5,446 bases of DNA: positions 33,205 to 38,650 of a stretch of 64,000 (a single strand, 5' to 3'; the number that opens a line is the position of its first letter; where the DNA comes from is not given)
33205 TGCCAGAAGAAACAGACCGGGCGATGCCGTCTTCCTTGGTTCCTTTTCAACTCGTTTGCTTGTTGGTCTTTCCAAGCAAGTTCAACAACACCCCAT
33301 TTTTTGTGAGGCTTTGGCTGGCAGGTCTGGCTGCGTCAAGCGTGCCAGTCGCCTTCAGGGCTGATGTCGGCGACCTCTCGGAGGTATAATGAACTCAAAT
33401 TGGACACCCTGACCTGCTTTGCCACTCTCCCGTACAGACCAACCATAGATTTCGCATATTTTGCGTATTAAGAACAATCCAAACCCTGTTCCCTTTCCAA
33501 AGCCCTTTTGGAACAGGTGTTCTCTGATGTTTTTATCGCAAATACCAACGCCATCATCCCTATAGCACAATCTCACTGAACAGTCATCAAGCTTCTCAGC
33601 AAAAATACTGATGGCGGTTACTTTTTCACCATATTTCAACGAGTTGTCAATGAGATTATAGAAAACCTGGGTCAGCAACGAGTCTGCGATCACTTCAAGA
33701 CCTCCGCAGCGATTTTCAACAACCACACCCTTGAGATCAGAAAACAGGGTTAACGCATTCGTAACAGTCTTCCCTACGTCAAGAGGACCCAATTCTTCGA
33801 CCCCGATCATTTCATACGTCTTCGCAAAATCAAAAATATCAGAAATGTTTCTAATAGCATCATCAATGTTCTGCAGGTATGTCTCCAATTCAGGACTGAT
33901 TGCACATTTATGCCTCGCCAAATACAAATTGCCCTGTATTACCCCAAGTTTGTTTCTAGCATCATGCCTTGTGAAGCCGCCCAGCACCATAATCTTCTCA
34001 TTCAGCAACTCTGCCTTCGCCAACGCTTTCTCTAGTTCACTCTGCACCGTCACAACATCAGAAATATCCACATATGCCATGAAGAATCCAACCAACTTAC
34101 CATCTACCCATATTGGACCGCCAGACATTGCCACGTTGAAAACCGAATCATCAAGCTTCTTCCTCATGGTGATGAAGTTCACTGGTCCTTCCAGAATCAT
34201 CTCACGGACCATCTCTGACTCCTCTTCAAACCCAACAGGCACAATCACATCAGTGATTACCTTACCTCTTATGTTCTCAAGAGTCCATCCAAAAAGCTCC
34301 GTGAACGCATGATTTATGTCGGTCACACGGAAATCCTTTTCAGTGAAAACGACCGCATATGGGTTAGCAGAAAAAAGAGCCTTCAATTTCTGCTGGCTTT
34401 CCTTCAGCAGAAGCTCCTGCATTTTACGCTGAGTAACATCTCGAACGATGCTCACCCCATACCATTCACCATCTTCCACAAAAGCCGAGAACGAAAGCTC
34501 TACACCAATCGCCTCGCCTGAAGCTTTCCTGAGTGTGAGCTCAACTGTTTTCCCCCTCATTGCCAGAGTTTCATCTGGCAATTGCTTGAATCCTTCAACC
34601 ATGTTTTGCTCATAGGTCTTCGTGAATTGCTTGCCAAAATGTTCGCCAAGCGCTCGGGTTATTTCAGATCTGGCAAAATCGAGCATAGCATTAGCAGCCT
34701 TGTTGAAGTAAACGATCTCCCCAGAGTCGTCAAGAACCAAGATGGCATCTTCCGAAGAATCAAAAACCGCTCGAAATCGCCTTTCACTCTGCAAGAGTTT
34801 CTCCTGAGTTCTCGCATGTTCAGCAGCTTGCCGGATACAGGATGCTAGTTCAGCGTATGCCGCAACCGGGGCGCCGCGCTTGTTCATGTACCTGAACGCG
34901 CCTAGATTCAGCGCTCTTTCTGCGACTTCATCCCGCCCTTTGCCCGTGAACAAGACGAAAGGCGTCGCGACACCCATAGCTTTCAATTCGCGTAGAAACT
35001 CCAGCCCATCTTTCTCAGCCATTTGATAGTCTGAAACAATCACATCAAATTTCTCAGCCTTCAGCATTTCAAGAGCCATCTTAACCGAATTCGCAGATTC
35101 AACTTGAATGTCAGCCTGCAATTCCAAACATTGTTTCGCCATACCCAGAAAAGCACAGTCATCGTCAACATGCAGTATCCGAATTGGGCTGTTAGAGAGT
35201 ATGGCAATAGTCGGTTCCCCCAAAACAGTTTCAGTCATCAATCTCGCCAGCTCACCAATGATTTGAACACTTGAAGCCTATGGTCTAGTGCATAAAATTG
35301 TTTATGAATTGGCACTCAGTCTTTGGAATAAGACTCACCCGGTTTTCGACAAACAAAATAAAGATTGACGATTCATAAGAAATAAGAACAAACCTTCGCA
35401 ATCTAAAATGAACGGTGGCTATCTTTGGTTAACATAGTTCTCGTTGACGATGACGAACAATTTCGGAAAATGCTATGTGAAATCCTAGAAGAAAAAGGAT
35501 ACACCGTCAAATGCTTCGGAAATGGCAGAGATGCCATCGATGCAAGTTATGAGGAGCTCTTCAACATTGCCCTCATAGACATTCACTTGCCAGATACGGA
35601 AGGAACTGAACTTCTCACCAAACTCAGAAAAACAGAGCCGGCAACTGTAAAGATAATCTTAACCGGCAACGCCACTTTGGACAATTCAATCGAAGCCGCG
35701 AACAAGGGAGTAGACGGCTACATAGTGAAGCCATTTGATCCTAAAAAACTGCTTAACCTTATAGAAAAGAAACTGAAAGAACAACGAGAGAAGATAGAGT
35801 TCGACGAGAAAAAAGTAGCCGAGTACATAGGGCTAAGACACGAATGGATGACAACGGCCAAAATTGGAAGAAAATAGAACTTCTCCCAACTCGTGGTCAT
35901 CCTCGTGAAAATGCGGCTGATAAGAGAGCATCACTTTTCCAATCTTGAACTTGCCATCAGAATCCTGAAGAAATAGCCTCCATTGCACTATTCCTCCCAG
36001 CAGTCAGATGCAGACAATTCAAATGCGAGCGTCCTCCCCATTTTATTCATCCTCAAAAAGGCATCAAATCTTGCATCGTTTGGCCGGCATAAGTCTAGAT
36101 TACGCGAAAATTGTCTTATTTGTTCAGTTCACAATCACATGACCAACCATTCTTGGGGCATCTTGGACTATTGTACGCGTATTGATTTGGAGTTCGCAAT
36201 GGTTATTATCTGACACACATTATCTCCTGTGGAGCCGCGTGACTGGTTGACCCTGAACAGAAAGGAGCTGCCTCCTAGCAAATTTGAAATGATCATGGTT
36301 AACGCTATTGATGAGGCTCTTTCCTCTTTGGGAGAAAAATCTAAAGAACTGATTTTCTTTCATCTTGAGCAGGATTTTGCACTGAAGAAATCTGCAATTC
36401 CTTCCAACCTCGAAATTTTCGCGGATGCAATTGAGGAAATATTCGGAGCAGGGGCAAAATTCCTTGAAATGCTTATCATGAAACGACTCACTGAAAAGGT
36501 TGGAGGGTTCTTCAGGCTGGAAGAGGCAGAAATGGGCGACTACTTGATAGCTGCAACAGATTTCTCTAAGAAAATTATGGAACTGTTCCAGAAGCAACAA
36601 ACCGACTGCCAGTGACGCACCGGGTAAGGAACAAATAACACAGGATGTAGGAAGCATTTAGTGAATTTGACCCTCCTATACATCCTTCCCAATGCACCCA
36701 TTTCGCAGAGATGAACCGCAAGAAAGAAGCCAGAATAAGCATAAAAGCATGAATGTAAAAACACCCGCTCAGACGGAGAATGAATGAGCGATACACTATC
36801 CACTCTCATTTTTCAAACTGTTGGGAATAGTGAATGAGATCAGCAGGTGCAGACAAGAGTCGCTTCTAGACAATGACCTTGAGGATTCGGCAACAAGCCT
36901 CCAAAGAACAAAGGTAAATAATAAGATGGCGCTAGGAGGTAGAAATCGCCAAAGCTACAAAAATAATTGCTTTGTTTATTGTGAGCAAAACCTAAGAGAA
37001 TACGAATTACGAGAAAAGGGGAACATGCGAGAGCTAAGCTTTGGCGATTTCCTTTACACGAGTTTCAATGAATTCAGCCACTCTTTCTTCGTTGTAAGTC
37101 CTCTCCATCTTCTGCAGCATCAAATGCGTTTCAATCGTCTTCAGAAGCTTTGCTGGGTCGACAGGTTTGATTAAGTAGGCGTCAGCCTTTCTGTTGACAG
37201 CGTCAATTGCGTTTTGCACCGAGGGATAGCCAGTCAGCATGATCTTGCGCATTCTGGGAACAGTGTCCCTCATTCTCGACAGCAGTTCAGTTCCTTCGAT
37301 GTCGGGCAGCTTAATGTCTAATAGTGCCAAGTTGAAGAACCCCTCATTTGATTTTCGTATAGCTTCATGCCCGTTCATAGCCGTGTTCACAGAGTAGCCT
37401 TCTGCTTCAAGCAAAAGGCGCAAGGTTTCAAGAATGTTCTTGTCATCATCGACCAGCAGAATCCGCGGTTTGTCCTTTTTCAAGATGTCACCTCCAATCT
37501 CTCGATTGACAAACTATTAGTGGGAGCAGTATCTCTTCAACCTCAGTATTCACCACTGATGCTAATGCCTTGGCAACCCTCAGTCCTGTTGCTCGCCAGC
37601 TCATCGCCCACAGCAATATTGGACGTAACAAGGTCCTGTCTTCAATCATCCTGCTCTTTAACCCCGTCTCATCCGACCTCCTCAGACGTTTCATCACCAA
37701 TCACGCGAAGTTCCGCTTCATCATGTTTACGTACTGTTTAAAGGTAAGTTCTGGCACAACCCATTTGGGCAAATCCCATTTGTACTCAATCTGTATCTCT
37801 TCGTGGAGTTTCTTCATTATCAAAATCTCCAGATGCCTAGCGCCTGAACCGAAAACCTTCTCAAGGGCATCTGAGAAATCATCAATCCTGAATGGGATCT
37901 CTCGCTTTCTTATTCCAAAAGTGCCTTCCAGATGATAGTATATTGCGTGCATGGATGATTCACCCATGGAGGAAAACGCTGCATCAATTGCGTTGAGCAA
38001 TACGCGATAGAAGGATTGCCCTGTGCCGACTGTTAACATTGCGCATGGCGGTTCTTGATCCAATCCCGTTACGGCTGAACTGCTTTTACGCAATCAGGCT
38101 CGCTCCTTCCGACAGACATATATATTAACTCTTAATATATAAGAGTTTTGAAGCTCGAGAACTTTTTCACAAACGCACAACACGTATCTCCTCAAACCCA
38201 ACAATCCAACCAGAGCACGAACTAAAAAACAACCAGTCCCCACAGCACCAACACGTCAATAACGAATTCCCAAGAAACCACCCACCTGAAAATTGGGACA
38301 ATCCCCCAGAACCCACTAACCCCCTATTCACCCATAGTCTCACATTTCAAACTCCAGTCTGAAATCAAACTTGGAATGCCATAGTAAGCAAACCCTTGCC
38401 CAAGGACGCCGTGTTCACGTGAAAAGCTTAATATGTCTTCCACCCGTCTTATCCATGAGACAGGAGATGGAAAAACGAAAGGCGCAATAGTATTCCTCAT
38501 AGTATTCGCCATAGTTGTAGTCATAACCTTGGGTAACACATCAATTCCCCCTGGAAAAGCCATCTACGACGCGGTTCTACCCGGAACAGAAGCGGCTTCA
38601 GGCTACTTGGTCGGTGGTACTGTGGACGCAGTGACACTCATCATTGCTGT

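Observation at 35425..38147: Duplicated cassette of a receiver-only response regulator plus an uncharacterised 110-130 aa helical protein (X1/X2): candidate novel signalling output module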

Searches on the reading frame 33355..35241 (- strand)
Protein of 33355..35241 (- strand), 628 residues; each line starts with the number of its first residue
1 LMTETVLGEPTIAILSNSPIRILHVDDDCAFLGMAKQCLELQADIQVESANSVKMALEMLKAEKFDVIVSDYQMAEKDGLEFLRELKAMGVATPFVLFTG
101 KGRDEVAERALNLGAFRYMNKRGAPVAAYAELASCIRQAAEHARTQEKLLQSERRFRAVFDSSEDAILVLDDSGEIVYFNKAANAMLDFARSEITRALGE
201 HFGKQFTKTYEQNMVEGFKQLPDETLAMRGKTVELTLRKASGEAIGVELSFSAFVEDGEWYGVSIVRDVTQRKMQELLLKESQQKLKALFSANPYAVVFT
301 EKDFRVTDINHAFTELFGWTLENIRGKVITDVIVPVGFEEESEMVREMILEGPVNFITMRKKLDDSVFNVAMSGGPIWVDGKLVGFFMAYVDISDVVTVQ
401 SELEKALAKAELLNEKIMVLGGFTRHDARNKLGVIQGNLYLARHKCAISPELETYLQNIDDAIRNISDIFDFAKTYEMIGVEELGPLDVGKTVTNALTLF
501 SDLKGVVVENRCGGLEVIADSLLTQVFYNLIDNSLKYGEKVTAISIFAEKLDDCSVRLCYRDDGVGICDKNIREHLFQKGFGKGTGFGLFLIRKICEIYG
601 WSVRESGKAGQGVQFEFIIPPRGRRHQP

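Call 5: search_protein_families(library=pfam, proteins=[window:33355-35241:-], max_evalue=1)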
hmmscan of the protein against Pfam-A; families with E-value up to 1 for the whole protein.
window:33355-35241:- (628 aa): 12 families
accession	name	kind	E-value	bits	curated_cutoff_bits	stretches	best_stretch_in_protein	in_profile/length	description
PF00072.30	Response_reg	-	5.1e-21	75.3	30.2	1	22-124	1-102/111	Response regulator receiver domain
PF13426.13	PAS_9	-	2.1e-20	73.3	27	2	165-271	2-103/103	PAS domain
PF13188.13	PAS_8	-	2.6e-17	62.4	21.8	2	154-198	1-47/65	PAS domain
PF00989.32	PAS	-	1.5e-15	57.6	22.6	2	155-255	2-97/113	PAS fold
PF02518.31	HATPase_c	-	3.5e-15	56.8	26.4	1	522-621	5-109/111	Histidine kinase-, DNA gyrase B-, and HSP90-like ATPase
PF08448.16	PAS_4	-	3.6e-13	50.1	23.1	2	294-396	5-108/110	PAS fold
PF24820.1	Diguanyl_cycl_sensor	-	1.6e-07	31.7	28.1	1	164-255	6-97/109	Diguanylate cyclase-like sensor domain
PF13596.12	PAS_10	-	0.013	16.5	22.1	0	160-201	5-46/106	PAS domain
PF12860.13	PAS_7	-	0.016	15.8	27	1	163-274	4-112/115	PAS fold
PF14689.11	SPOB_a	-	0.023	14.7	28.1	1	415-446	11-41/62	Sensor_kinase_SpoOB-type, alpha-helical domain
PF18095.7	PAS_12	-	0.026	14.5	22.6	0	296-340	59-101/153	UPF0242 C-terminal PAS-like domain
PF13589.12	HATPase_c_3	-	0.11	13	25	1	525-576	5-54/137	Histidine kinase-, DNA gyrase B-, and HSP90-like ATPase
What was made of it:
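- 33355..35241 (-): Hybrid REC-PAS-PAS-histidine kinase, transcribed divergently from RR1. It is a candidate cognate kinase. Pfam Response_reg, PAS_9 x2 and HATPase_c (call 5).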

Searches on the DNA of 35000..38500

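Call 73: search_rna_families(source=window, start=35000, end=38500, threshold=evalue, max_evalue=0.1)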
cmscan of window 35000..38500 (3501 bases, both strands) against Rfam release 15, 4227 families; matches with E-value up to 0.1: 2.
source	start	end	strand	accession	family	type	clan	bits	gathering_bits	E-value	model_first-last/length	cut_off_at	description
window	37967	38017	-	RF04333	Plastid-ycf3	Intron;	-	21.8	55.2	0.052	1-47/47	no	Plastid-ycf3 group II-D1 intron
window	38347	38440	+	RF00026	U6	Gene; snRNA; splicing;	CL00009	21.2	44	0.043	1-105/105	no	U6 spliceosomal RNA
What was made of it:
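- Tried and rejected: Scanning 35000-38500 gave only chance-level hits (call 73).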

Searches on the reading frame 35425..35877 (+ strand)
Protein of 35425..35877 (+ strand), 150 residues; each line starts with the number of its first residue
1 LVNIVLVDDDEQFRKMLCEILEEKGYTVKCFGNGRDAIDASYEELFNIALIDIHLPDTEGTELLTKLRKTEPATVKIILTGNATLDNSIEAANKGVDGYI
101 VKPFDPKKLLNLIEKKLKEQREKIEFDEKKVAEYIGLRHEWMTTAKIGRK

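Call 5: search_protein_families(library=pfam, proteins=[window:35425-35877:+], max_evalue=1)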
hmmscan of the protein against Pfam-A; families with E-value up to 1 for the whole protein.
window:35425-35877:+ (150 aa): 3 families
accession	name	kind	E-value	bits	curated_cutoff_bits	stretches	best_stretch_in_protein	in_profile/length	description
PF00072.30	Response_reg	-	7e-25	87.8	30.2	1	4-113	1-110/111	Response regulator receiver domain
PF21408.2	MTR4-like_stalk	-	0.054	14.2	24.2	1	109-144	16-55/64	Exosome RNA helicase MTR4-like, stalk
PF04471.18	Mrr_cat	-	0.11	13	21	0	11-36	7-33/115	Restriction endonuclease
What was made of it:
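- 35425..35877 (+): RR1: 150-aa receiver-only response regulator and the divergent paralogue. Its C-terminal helix reads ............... Pfam Response_reg 87.8 bits (call 5).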

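Call 43: search_protein_families(library=ncbifam, proteins=[window:35425-35877:+], max_evalue=0.1)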
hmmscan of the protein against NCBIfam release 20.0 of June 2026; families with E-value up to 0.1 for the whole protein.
window:35425-35877:+ (150 aa): 106 families (the best 25 are shown)
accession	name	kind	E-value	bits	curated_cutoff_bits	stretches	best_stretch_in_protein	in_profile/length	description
NF053512.1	nitric_RR_NosR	exception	1e-22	80.8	400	1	4-123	1-121/422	response regulator c-di-GMP phosphodiesterase, NosR family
NF008469.0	PRK11361.1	equivalog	1e-21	77.2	714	1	3-125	6-128/461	acetoacetate metabolism transcriptional regulator AtoC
TIGR01818.1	ntrC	equivalog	6e-21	74.8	558.6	1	4-130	1-127/463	nitrogen regulation protein NR(I)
NF006900.1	PRK09390.1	equivalog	7.5e-21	74.6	255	1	3-128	6-131/203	response regulator FixJ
TIGR01387.1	cztR_silR_copR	subfamily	2.2e-20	73.2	279.2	1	4-123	1-120/218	heavy metal response regulator transcription factor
NF047793.1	ResRegPgtA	equivalog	3.5e-20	72.2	650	1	3-129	7-136/414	two-component system response regulator PgtA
NF051870.1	NAssimRespRegNtrX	equivalog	2.7e-19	69.4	600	1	1-130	1-132/452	nitrogen assimilation response regulator NtrX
NF040689.1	MtrAB_MtrA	equivalog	2.7e-19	69.4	300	1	4-123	1-119/219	MtrAB system response regulator MtrA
TIGR02154.1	PhoB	equivalog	4.5e-19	68.6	296.2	1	3-125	4-128/226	phosphate regulon transcriptional regulator PhoB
NF051850.1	RespRegRprY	equivalog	2.6e-18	66.3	370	1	2-124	5-127/234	response regulator transcription factor RprY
NF041733.1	resp_reg_CseB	equivalog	2.8e-18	66.1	350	1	3-125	2-123/228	two-component system response regulator CseB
NF007005.1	PRK09468.1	equivalog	5.6e-18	65.2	331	1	3-124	5-126/237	osmolarity response regulator transcription factor OmpR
NF007928.2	PRK10643.1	equivalog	9.9e-18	64.6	330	1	3-117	2-116/216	two-component system response regulator PmrA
NF045944.1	ResRegRpaBCyano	equivalog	9.9e-18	64.3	330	1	6-124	2-119/229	response regulator transcription factor RpaB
NF008176.1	PRK10923.1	equivalog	9.9e-18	64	620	1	4-128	6-130/469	nitrogen regulation protein NR(I)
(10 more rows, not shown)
